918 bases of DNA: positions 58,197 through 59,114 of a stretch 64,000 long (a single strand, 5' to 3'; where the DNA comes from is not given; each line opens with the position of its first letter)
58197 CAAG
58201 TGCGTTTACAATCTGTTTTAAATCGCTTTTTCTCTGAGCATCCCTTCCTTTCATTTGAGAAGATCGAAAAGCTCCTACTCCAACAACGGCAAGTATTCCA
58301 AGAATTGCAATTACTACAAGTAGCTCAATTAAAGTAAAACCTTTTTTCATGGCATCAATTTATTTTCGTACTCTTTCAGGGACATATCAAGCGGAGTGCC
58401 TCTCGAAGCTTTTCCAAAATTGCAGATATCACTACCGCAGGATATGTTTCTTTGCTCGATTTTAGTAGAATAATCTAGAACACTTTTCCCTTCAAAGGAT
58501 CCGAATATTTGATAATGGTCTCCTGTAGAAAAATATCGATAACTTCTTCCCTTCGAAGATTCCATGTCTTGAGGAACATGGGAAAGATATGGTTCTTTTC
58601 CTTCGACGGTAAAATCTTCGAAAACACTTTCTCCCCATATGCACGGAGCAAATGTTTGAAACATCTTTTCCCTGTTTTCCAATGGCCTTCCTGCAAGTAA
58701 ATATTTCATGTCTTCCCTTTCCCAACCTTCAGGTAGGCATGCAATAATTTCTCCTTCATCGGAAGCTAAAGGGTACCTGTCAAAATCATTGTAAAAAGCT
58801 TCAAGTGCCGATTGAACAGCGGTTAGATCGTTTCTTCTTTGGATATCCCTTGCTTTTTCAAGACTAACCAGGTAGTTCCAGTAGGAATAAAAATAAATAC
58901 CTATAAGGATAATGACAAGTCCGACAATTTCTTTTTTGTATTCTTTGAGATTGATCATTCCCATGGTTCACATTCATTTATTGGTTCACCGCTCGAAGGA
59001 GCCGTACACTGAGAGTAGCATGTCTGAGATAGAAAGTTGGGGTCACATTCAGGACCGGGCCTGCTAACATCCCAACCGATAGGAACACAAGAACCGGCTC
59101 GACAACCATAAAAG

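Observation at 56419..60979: Pilin paralog array: conserved cleavable N-terminus and '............YP' module fused to hypervariable Cys-rich C-domains; one copy has lost the cleavage site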

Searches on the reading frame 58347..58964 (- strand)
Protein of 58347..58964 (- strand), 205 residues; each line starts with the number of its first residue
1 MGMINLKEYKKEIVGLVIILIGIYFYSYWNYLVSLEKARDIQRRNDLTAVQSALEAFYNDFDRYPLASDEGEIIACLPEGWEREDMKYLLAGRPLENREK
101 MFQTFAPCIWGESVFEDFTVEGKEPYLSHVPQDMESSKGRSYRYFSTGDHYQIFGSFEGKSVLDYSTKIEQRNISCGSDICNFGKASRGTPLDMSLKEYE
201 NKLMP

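Call 3: search_protein_families(library=pfam, proteins=[window:58347-58964:-], max_evalue=0.1)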
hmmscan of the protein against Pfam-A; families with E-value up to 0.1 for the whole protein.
window:58347-58964:- (205 aa): 2 families
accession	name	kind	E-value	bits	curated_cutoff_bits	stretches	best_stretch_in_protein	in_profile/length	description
PF08334.16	T2SSG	-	0.0024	18.3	21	0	32-69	3-40/108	Type II secretion system (T2SS), protein G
PF15944.10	DUF4752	-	0.095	13.2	27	0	15-62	10-56/84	Domain of unknown function (DUF4752)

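Call 7: find_homologous_proteins(query=window:58347-58964:-, max_evalue=0.001)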
Query window:58347-58964:- (205 aa): 20 proteins with E <= 0.001 among 111 candidates.
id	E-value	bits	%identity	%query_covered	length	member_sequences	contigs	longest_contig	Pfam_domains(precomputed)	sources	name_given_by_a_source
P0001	2.4e-136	470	100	100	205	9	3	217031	-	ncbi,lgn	-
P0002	1.9e-93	330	72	95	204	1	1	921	-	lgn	-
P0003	7.3e-88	312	69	96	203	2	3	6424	-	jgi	jgi:hypothetical protein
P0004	6.6e-72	260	56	99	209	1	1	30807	-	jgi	jgi:type II secretory pathway pseudopilin PulG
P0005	2.4e-71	258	57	95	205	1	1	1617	-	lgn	-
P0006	4.0e-71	257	57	95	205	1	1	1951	-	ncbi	-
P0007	7.3e-70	253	56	97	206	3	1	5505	-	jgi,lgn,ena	-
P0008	5.1e-69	250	55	95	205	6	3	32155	-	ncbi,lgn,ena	-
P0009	1.5e-68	249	55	95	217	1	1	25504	-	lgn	-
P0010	5.6e-67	244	54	95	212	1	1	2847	-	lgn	-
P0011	9.2e-67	243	57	95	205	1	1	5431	-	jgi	jgi:hypothetical protein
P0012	5.7e-61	224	54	95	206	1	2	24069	-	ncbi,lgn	-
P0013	1.5e-59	219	50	95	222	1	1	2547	-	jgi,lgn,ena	-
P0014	7.9e-59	217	51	95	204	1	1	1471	-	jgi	jgi:hypothetical protein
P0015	1.8e-58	216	51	95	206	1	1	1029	-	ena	-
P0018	8.0e-54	201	50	95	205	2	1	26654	-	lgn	-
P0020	7.4e-32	129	40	95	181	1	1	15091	-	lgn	-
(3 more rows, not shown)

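Call 10: find_encoding_contigs(protein=P0004, flank=10000, max_places=2)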
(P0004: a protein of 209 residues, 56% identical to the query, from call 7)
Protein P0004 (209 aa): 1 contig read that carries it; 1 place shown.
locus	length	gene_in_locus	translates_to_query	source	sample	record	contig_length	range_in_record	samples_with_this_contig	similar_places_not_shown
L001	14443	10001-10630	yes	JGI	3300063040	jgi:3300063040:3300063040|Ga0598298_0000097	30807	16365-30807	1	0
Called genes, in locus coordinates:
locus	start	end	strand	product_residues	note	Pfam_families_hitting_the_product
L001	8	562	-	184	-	-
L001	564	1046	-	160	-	PF00719:Pyrophosphatase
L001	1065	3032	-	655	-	PF02518:HATPase_c, PF00204:DNA_gyraseB, PF01751:Toprim, PF00986:DNA_gyraseB_C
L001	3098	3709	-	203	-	PF13177:DNA_pol3_delta2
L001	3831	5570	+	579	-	PF05157:MshEN, PF00437:T2SSE, PF20720:nSTAND3 (weak)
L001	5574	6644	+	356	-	PF00437:T2SSE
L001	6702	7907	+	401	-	PF28597:T2SSF_N, PF00482:T2SSF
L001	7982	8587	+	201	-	PF07963:N_methyl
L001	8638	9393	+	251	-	PF06750:A24_N_bact, PF01478:Peptidase_A24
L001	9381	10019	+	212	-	PF07963:N_methyl (weak)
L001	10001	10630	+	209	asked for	-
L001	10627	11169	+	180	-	PF07963:N_methyl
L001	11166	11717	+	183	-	PF07963:N_methyl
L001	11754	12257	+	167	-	PF07963:N_methyl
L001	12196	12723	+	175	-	PF07963:N_methyl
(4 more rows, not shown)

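Call 11: find_encoding_contigs(protein=P0008, flank=10000, max_places=2)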
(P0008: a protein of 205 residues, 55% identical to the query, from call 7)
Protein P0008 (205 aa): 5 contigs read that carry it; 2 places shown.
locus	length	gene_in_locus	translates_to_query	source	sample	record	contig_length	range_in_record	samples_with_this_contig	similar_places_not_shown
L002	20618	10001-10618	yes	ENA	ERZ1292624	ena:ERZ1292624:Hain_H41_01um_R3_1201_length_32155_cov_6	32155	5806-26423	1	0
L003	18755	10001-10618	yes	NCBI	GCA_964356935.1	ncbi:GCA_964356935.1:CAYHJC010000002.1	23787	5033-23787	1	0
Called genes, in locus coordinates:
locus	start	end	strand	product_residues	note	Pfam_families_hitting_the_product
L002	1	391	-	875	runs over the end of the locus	PF00521:DNA_topoisoIV, PF03989:DNA_gyraseA_C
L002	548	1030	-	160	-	PF00719:Pyrophosphatase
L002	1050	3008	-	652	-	PF02518:HATPase_c, PF00204:DNA_gyraseB, PF01751:Toprim, PF00986:DNA_gyraseB_C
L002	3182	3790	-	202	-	PF13177:DNA_pol3_delta2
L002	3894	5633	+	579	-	PF05157:MshEN, PF00437:T2SSE, PF20720:nSTAND3 (weak)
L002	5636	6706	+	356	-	PF00437:T2SSE, PF25199:nSTAND_NTPase5 (faint)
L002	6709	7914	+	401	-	PF28597:T2SSF_N, PF00482:T2SSF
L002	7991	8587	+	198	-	PF07963:N_methyl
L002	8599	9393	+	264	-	PF06750:A24_N_bact, PF01478:Peptidase_A24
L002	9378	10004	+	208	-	-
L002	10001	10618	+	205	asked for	-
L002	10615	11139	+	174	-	PF07963:N_methyl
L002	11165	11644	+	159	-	PF07963:N_methyl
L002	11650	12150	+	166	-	PF07963:N_methyl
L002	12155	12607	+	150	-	PF07963:N_methyl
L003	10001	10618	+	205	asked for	-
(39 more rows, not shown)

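Call 12: find_encoding_contigs(protein=P0012, flank=10000, max_places=1)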
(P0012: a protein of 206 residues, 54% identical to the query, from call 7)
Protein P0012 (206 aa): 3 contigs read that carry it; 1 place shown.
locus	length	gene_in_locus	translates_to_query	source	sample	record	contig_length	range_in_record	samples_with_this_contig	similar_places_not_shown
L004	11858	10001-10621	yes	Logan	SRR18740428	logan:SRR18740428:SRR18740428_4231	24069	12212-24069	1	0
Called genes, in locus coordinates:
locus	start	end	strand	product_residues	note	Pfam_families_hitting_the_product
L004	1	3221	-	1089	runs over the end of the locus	PF02518:HATPase_c, PF00204:DNA_gyraseB, PF14890:Intein_splicing, PF01751:Toprim, PF00986:DNA_gyraseB_C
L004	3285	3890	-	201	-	PF13177:DNA_pol3_delta2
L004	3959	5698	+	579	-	PF05157:MshEN, PF00437:T2SSE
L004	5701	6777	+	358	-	PF00437:T2SSE, PF25199:nSTAND_NTPase5 (faint)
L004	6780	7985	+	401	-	PF28597:T2SSF_N, PF00482:T2SSF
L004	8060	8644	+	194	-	PF07963:N_methyl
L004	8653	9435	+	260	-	PF06750:A24_N_bact, PF01478:Peptidase_A24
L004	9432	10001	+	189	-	-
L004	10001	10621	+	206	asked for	-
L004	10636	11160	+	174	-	PF07963:N_methyl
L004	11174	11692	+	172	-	PF07963:N_methyl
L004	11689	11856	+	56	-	?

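Call 13: find_encoding_contigs(protein=P0018, flank=10000, max_places=1)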
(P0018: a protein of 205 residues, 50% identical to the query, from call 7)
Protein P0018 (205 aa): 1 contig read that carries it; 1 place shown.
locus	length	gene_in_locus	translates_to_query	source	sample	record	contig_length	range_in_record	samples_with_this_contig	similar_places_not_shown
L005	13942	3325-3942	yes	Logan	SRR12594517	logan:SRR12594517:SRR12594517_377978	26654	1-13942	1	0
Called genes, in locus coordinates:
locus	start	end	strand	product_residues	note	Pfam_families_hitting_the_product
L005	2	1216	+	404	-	?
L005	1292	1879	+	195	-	PF07963:N_methyl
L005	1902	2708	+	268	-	PF06750:A24_N_bact, PF01478:Peptidase_A24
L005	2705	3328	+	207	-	-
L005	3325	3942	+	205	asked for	-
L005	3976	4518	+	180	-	PF07963:N_methyl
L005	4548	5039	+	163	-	-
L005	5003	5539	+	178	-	PF07963:N_methyl (weak)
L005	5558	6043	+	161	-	-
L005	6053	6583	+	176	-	PF12019:GspH (weak)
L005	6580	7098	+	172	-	-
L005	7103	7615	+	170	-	-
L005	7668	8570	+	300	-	-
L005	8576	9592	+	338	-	PF11104:PilM_2, PF25216:Volactin (weak), PF06723:MreB_Mbl (weak), PF08841:DDR (weak), PF14450:FtsA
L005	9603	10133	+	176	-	-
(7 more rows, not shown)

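Call 14: find_encoding_contigs(protein=P0020, flank=10000, max_places=1)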
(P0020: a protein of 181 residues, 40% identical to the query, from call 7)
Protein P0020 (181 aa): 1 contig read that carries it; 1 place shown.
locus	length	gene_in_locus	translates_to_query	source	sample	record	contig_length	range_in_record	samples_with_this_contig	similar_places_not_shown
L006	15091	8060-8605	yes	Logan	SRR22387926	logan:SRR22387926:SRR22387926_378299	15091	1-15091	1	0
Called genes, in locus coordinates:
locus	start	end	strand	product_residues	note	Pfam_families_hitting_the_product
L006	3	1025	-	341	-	?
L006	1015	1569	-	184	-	PF13177:DNA_pol3_delta2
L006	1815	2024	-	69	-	-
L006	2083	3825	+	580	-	PF05157:MshEN, PF00437:T2SSE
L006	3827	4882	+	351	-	PF00437:T2SSE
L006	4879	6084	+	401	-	PF28597:T2SSF_N, PF00482:T2SSF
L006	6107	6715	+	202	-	PF07963:N_methyl (weak)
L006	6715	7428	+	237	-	PF06750:A24_N_bact, PF01478:Peptidase_A24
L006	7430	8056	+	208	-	PF07963:N_methyl (weak)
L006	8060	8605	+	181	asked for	-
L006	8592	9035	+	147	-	PF07963:N_methyl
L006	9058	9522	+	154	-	PF07963:N_methyl (weak)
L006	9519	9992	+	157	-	PF07963:N_methyl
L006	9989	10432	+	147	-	PF07963:N_methyl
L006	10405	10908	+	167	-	PF07963:N_methyl (weak)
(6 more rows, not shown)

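Call 15: find_encoding_contigs(protein=P0003, flank=10000, max_places=2)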
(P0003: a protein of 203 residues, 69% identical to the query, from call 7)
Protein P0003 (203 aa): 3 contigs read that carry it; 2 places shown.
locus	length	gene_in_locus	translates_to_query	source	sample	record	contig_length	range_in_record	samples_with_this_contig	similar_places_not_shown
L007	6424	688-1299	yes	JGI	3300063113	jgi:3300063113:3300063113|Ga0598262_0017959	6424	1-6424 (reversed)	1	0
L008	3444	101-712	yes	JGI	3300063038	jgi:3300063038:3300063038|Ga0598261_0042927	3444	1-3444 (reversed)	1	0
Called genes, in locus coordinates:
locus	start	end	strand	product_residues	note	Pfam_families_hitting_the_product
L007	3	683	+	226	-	?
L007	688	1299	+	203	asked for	-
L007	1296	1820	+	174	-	PF07963:N_methyl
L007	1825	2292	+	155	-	PF07963:N_methyl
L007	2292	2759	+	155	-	PF07963:N_methyl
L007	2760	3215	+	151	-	PF07963:N_methyl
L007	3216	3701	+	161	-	PF07963:N_methyl (weak)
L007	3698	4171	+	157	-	-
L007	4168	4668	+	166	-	-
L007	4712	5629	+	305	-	-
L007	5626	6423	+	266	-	?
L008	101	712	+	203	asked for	-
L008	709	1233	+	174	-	PF07963:N_methyl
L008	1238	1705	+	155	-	PF07963:N_methyl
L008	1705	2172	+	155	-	PF07963:N_methyl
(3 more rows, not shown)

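Call 22: find_related_loci(query=A2, collection=genome_contigs, flank=10000)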
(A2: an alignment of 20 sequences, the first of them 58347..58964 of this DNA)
Query A2 (205 aa) in genome_contigs; peptide patterns used: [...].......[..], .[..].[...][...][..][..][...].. (x = any residue, [..] = any of these).
21 stretches matched a pattern; 5 encode a relative of the query (tblastn E <= 1e-3); 5 distinct loci.
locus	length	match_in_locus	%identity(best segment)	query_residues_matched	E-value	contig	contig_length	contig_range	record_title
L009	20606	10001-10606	49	5-203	3e-63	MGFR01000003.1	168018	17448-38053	MAG: Candidatus Woesebacteria bacterium RBG_13_46_13 RBG_13_scaffold_2, whole genome shotgun sequence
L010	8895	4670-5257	50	10-203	7e-62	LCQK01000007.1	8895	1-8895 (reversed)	MAG: Candidatus Jorgensenbacteria bacterium GW2011_GWB1_50_10 UY55_C0007, whole genome shotgun sequence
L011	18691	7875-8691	39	10-203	2e-30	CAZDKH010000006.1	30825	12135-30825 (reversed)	MAG TPA_asm: uncultured Gammaproteobacteria bacterium isolate SRP231805_co4_168 genome assembly, contig: k141_361139, wh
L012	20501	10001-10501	32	10-203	2e-26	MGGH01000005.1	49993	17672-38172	MAG: Candidatus Woesebacteria bacterium RIFCSPHIGHO2_01_FULL_39_23 rifcsphigho2_01_scaffold_1581, whole genome shotgun s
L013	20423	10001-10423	30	6-203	4e-24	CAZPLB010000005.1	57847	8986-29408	MAG TPA_asm: uncultured Gammaproteobacteria bacterium isolate SRP200132_co2_495 genome assembly, contig: NODE_315_length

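Call 29: predict_structure(alignment_id=A2)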
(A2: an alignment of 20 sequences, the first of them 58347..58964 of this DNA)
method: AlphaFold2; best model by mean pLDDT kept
length: 205 residues; sequences in the alignment: 20
mean_pLDDT: 90.3   pTM: 0.82
mean pLDDT of the five models: 90.3, 85.7, 85.5, 85.3, 76.5
residues with pLDDT >= 90: 135; 70-90: 62; 50-70: 7; < 50: 1
segments of 3 or more residues with pLDDT < 50: none
pLDDT, mean of each block of 10 residues (from residue 1): 64 93 97 94 96 95 93 91 86 81 90 85 88 93 96 95 91 95 94 93 81
secondary structure, 60 per line:
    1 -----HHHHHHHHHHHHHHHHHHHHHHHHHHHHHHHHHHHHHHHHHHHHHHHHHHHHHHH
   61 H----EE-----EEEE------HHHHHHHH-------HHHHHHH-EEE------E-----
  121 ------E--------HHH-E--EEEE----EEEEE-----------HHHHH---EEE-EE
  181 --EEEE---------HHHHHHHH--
elements in order: H6-61 E73-76 H83-90 H98-104 E106-108 E143-146 E151-155 H167-171 E175-177 E183-186 H196-203

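Call 30: search_protein_representatives(alignment_id=A2)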
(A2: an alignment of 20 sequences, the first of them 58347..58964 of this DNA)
Query: 20 sequences, 204 profile positions. Proteins with E-value up to 0.001 (for the whole library): 7103; up to 1e-10: 577; up to 1e-30: 106. The best 150 are listed.
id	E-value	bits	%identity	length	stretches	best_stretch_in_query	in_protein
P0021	5.1e-91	320.1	-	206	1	2-203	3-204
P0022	2.8e-63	229.5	-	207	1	4-203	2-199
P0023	5.3e-60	218.8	-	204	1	4-203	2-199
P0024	6.1e-60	218.6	-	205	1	4-203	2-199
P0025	1.6e-59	217.3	-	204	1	4-203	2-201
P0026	1.7e-59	217.1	-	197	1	3-202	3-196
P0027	1.1e-58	214.6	-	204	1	3-203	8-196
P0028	2.5e-58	213.4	-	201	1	4-202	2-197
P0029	3.6e-58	212.8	-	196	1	4-202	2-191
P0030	1.7e-57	210.6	-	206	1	4-203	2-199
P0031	3.0e-57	209.8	-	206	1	5-203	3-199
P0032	3.8e-57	209.5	-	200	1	4-202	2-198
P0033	1.1e-56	208.0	-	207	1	5-202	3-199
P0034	3.7e-56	206.3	-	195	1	4-202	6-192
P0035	7.8e-56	205.2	-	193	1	5-185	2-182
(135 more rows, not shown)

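Call 32: find_encoding_contigs(protein=P0001, flank=6000, max_places=6)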
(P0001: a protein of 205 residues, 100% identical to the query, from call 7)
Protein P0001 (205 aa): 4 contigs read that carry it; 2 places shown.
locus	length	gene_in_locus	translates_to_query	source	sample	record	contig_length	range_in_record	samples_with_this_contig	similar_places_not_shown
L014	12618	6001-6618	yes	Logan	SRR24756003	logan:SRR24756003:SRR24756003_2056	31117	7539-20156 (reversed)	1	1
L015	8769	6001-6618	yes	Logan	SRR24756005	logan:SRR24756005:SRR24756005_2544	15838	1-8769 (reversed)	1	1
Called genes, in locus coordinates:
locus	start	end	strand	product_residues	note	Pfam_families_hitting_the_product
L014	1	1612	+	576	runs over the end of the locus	PF05157:MshEN, PF00437:T2SSE, PF20720:nSTAND3 (faint)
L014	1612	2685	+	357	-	PF00437:T2SSE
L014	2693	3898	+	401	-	PF28597:T2SSF_N, PF00482:T2SSF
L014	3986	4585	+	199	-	PF07963:N_methyl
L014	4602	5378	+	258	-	PF06750:A24_N_bact, PF01478:Peptidase_A24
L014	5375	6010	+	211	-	-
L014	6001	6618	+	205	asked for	-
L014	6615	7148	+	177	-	PF07963:N_methyl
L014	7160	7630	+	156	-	PF07963:N_methyl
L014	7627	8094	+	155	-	PF07963:N_methyl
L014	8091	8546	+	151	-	PF07963:N_methyl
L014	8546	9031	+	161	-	PF07963:N_methyl (weak)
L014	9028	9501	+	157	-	-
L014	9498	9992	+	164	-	-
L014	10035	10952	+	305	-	-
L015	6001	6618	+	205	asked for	-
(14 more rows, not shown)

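Call 35: fold_search(model_id=the predicted structure, library=pdb)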
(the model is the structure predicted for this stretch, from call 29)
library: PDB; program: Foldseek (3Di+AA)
matches with E <= 10: 64; with E <= 0.001: 0
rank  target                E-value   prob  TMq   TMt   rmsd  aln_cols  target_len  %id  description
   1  3g20_B                9.8e-02  0.75  0.31  0.51   6.6       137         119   18  Crystal structure of the major pseudopilin from the type 2 secretion system of enterohaemorrhagic Escherichia coli (released 2009-07-28)
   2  1t92_A                2.9e-01  0.60  0.31  0.55   4.5       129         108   22  Crystal structure of N-terminal truncated pseudopilin PulG (released 2004-10-05)
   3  4lw9_I                6.0e-01  0.25  0.32  0.52   6.5       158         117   18  Crystal structure of Vibrio cholera major pseudopilin EpsG (released 2014-07-16)
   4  4lw9_F                7.4e-01  0.28  0.26  0.45   7.5       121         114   16  Crystal structure of Vibrio cholera major pseudopilin EpsG (released 2014-07-16)
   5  7t31_B                8.4e-01  0.16  0.28  0.13   7.5       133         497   18  X-ray Structure of Clostridiodies difficile PilW (released 2022-10-19)
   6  4lw9_A                1.0e+00  0.23  0.28  0.46   7.6       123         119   22  Crystal structure of Vibrio cholera major pseudopilin EpsG (released 2014-07-16)
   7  3gn9_A                1.1e+00  0.18  0.32  0.53   7.8       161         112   15  Crystal structure of the major pseudopilin from the type 2 secretion system of Vibrio vulnificus (released 2009-07-28)
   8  6t8s_AAA              1.3e+00  0.13  0.24  0.36  11.2       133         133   14  Structure of the major Type IV pilin PilA1 from Clostridium difficile (released 2020-03-25)
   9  9ca1_A                1.5e+00  0.01  0.10  0.05  19.9       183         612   11  Human TOP3B-TDRD3 core complex in DNA religation state (released 2024-07-17)
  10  6xyw_Bd               1.8e+00  0.04  0.17  0.16  11.2       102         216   11  Structure of the plant mitochondrial ribosome (released 2020-04-15)
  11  8pz3_A                1.8e+00  0.01  0.11  0.08  13.5       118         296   12  TssM - A USP-like DUB from B. pseudomallei (193-430) (released 2023-12-13)
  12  8iu7_A                1.9e+00  0.06  0.13  0.09   6.8        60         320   15  Structure of Staphylococcus aureus NrnA (Pde2) in complex with Mg2+ (released 2024-04-24)
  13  7zgn_A                2.3e+00  0.01  0.12  0.06  12.8       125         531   14  Plant/insect N-glycan active PNGase (released 2022-09-07)
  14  1ay2_A                2.8e+00  0.12  0.20  0.24   4.6        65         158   18  STRUCTURE OF THE FIBER-FORMING PROTEIN PILIN AT 2.6 ANGSTROMS RESOLUTION (released 1998-04-29)
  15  7zgn_B                3.2e+00  0.01  0.13  0.06  12.6       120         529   14  Plant/insect N-glycan active PNGase (released 2022-09-07)
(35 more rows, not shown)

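Call 38: search_protein_families(library=ncbifam, proteins=[window:58347-58964:-], max_evalue=0.01)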
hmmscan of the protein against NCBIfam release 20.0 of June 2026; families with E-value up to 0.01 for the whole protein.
window:58347-58964:- (205 aa): 1 family
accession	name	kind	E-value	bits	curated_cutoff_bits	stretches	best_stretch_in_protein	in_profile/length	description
TIGR01710.1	typeII_sec_gspG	equivalog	0.0012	18.8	88.85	0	16-72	10-67/134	type II secretion system major pseudopilin GspG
